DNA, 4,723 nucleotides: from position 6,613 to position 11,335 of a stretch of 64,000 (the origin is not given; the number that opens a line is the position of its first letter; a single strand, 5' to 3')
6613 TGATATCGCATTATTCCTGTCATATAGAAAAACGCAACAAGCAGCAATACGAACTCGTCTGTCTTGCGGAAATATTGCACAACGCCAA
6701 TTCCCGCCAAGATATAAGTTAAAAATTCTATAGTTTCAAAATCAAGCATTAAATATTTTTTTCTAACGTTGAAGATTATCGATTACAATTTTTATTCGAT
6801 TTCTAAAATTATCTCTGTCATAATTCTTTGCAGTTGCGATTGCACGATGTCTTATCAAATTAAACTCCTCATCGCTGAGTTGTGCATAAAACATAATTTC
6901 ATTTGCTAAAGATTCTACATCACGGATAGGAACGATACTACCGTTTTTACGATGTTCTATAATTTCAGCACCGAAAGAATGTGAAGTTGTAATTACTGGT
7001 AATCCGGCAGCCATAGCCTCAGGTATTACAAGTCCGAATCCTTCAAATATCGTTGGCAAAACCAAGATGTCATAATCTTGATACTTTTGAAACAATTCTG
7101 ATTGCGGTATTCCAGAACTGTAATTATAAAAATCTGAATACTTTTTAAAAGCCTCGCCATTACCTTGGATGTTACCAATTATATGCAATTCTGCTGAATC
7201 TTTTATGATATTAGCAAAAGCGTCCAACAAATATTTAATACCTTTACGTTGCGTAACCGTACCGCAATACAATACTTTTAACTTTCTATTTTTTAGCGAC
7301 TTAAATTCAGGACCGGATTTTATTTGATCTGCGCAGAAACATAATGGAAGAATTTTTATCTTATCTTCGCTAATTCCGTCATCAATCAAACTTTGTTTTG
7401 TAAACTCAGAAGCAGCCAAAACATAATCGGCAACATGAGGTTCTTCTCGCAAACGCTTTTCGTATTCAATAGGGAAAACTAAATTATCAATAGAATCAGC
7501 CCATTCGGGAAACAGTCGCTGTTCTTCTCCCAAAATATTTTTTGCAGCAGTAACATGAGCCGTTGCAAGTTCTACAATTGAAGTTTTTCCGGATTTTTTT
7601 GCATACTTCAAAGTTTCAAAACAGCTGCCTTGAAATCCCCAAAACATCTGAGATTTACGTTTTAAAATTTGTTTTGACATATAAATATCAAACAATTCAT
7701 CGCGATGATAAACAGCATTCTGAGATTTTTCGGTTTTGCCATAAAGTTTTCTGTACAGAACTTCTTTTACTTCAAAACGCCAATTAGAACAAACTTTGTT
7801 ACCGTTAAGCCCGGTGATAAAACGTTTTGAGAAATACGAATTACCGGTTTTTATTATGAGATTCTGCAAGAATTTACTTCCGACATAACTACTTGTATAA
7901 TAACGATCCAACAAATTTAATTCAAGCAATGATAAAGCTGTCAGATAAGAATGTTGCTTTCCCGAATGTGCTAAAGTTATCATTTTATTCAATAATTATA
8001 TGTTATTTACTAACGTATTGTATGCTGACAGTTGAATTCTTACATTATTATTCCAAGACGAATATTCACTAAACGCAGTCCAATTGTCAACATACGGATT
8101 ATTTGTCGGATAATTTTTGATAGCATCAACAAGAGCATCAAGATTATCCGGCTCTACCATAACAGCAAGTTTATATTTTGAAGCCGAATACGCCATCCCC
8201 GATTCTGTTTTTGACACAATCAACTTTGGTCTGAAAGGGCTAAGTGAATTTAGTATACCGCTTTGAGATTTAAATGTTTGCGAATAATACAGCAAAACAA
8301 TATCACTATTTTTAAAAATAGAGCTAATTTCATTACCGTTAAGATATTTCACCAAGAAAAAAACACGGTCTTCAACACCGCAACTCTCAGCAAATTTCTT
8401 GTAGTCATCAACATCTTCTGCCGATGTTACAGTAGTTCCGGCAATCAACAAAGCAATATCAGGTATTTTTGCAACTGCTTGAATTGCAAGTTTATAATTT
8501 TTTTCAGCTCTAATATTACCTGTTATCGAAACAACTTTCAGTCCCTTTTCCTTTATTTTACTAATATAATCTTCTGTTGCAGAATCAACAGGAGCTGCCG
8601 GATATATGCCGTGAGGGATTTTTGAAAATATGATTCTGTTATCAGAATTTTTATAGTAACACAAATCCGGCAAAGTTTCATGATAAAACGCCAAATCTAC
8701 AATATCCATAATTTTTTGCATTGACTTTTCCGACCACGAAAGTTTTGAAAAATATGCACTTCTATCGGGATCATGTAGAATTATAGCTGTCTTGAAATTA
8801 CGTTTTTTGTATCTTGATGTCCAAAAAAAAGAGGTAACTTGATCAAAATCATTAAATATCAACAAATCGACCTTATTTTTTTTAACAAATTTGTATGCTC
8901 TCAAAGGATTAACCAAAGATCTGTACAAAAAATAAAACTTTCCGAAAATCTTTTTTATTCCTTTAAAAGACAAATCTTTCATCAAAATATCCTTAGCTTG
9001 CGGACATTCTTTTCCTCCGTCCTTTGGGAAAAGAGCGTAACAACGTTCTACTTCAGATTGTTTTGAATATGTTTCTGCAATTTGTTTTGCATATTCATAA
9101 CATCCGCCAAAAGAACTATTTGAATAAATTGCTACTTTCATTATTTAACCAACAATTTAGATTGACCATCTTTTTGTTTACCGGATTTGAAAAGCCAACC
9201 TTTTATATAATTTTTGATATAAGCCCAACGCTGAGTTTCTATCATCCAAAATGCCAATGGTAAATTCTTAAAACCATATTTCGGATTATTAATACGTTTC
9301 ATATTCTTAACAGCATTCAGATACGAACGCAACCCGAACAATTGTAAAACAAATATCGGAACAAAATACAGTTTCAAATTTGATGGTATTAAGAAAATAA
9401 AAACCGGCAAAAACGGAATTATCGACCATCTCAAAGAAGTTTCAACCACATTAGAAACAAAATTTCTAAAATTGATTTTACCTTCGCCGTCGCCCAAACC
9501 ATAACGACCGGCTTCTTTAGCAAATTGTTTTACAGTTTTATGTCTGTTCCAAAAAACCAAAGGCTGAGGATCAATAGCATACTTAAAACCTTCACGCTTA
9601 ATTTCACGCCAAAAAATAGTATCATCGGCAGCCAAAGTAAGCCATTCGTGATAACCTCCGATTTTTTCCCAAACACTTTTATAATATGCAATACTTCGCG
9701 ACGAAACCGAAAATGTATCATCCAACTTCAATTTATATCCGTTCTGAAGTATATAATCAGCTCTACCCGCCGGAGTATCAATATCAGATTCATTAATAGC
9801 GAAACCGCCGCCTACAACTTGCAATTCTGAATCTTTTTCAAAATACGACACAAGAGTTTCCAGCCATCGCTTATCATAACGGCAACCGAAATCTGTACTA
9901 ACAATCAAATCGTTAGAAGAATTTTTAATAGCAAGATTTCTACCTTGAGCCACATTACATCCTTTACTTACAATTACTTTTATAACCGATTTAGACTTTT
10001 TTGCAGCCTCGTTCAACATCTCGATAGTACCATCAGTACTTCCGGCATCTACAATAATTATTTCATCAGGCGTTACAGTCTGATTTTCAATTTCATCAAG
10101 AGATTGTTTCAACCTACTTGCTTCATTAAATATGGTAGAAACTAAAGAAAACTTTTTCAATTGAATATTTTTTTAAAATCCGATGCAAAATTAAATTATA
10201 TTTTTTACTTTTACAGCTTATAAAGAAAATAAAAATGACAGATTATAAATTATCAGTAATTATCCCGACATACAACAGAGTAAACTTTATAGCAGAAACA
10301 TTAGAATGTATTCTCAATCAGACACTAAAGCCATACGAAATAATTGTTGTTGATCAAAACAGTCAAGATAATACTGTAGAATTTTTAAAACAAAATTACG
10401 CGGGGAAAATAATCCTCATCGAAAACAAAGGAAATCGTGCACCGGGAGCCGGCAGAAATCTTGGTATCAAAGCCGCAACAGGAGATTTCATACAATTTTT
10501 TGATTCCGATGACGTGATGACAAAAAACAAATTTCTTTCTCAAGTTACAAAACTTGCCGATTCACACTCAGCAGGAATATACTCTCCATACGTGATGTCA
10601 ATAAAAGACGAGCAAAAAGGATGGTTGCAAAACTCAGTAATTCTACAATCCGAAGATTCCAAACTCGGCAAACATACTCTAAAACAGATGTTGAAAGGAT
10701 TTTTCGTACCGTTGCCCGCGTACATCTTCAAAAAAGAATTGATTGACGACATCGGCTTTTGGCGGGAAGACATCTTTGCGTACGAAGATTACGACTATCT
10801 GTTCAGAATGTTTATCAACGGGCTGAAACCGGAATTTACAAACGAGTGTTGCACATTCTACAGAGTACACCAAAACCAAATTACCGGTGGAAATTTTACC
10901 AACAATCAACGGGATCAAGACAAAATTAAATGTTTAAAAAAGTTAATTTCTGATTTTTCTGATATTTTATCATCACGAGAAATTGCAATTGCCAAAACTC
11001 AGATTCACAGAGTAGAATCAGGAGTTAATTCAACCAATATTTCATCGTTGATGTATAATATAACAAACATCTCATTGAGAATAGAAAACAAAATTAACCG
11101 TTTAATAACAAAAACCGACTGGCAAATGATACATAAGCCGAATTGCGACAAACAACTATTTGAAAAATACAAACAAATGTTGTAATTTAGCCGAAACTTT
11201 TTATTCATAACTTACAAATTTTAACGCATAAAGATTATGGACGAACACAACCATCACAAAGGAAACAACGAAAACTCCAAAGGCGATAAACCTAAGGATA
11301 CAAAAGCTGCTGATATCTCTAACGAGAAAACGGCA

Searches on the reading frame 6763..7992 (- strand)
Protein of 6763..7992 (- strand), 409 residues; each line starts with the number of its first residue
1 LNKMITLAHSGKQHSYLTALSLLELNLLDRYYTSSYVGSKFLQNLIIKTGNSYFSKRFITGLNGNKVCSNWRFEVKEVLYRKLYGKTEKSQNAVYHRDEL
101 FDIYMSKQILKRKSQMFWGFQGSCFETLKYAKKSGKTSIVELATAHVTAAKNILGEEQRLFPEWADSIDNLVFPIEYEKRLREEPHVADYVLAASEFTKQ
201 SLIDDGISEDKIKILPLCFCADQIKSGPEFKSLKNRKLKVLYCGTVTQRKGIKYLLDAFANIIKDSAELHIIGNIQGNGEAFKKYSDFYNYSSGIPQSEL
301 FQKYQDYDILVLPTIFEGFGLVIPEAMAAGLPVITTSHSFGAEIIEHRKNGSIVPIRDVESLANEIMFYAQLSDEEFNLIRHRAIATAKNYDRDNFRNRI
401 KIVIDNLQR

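Call 73: search_protein_families(library=pfam, proteins=[window:6763-7992:-], max_evalue=0.00001)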
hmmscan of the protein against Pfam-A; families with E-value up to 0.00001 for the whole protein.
window:6763-7992:- (409 aa): 3 families
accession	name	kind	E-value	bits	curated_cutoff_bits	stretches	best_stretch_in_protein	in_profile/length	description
PF13692.12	Glyco_trans_1_4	-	3.8e-26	92.5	27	1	239-367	3-137/142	Glycosyl transferases group 1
PF00534.26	Glycos_transf_1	-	4.6e-25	88.6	26.4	1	233-371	11-157/172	Glycosyl transferases group 1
PF20706.3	GT4-conflict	-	1.1e-08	34.9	26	1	227-348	187-323/385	Family 4 Glycosyltransferase in conflict systems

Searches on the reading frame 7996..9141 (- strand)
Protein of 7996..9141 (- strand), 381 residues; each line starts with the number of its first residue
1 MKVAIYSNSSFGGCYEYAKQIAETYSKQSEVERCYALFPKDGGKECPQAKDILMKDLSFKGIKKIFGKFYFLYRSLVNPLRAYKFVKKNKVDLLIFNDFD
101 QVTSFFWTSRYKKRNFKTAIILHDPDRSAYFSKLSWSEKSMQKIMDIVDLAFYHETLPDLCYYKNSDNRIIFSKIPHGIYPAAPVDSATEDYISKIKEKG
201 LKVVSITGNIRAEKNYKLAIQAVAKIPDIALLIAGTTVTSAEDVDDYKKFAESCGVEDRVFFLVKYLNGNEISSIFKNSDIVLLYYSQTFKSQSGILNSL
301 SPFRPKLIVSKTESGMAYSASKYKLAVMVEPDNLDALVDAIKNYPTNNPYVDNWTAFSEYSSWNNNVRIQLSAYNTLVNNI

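Call 73: search_protein_families(library=pfam, proteins=[window:7996-9141:-], max_evalue=0.00001)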
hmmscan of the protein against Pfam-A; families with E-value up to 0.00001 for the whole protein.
window:7996-9141:- (381 aa): 1 family
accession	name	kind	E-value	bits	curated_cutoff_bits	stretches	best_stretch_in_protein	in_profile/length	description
PF00534.26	Glycos_transf_1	-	4e-12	46.5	26.4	1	197-348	11-159/172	Glycosyl transferases group 1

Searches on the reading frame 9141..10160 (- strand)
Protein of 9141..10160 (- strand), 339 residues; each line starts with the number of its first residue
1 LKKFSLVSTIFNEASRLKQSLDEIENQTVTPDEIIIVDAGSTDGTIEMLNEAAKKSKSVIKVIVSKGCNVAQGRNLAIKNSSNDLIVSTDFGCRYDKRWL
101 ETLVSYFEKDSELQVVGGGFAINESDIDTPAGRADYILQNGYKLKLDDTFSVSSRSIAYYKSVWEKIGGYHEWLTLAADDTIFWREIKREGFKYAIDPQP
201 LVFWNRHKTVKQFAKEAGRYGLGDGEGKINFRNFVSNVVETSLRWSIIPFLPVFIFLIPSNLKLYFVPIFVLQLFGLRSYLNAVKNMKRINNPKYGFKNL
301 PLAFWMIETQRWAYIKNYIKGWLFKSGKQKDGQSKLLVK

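Call 9: search_protein_families(library=pfam, proteins=[window:9141-10160:-])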
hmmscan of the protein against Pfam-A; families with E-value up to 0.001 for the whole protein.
window:9141-10160:- (339 aa): 2 families
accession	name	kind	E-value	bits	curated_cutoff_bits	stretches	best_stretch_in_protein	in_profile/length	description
PF00535.33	Glycos_transf_2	-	1e-20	74.8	23.3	1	5-133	1-129/168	Glycosyl transferase family 2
PF13641.12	Glyco_tranf_2_3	-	3.2e-14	54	27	1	4-219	3-226/230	Glycosyltransferase like family 2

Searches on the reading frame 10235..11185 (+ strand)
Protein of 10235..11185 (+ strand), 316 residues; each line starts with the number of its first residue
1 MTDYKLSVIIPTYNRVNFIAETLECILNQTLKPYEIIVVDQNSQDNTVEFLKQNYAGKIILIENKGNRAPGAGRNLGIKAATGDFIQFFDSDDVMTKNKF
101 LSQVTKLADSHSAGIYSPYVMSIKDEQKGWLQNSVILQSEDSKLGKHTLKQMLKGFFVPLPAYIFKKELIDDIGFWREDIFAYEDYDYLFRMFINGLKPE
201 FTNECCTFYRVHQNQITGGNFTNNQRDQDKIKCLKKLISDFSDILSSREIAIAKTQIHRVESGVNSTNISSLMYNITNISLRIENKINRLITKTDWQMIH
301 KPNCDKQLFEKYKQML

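Call 9: search_protein_families(library=pfam, proteins=[window:10235-11185:+])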
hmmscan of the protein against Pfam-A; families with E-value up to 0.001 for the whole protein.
window:10235-11185:+ (316 aa): 4 families
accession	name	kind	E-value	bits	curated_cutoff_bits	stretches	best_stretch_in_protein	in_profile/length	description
PF00535.33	Glycos_transf_2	-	1.1e-33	116.9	23.3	1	7-147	1-141/168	Glycosyl transferase family 2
PF10111.15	Glyco_tranf_2_2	-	6.1e-14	52.6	27.3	1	7-193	1-200/276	Glycosyltransferase like family 2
PF13641.12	Glyco_tranf_2_3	-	1e-13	52.3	27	1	6-198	3-200/230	Glycosyltransferase like family 2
PF13704.12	Glyco_tranf_2_4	-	0.00053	20.9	27.5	0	14-97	2-86/98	Glycosyl transferase family 2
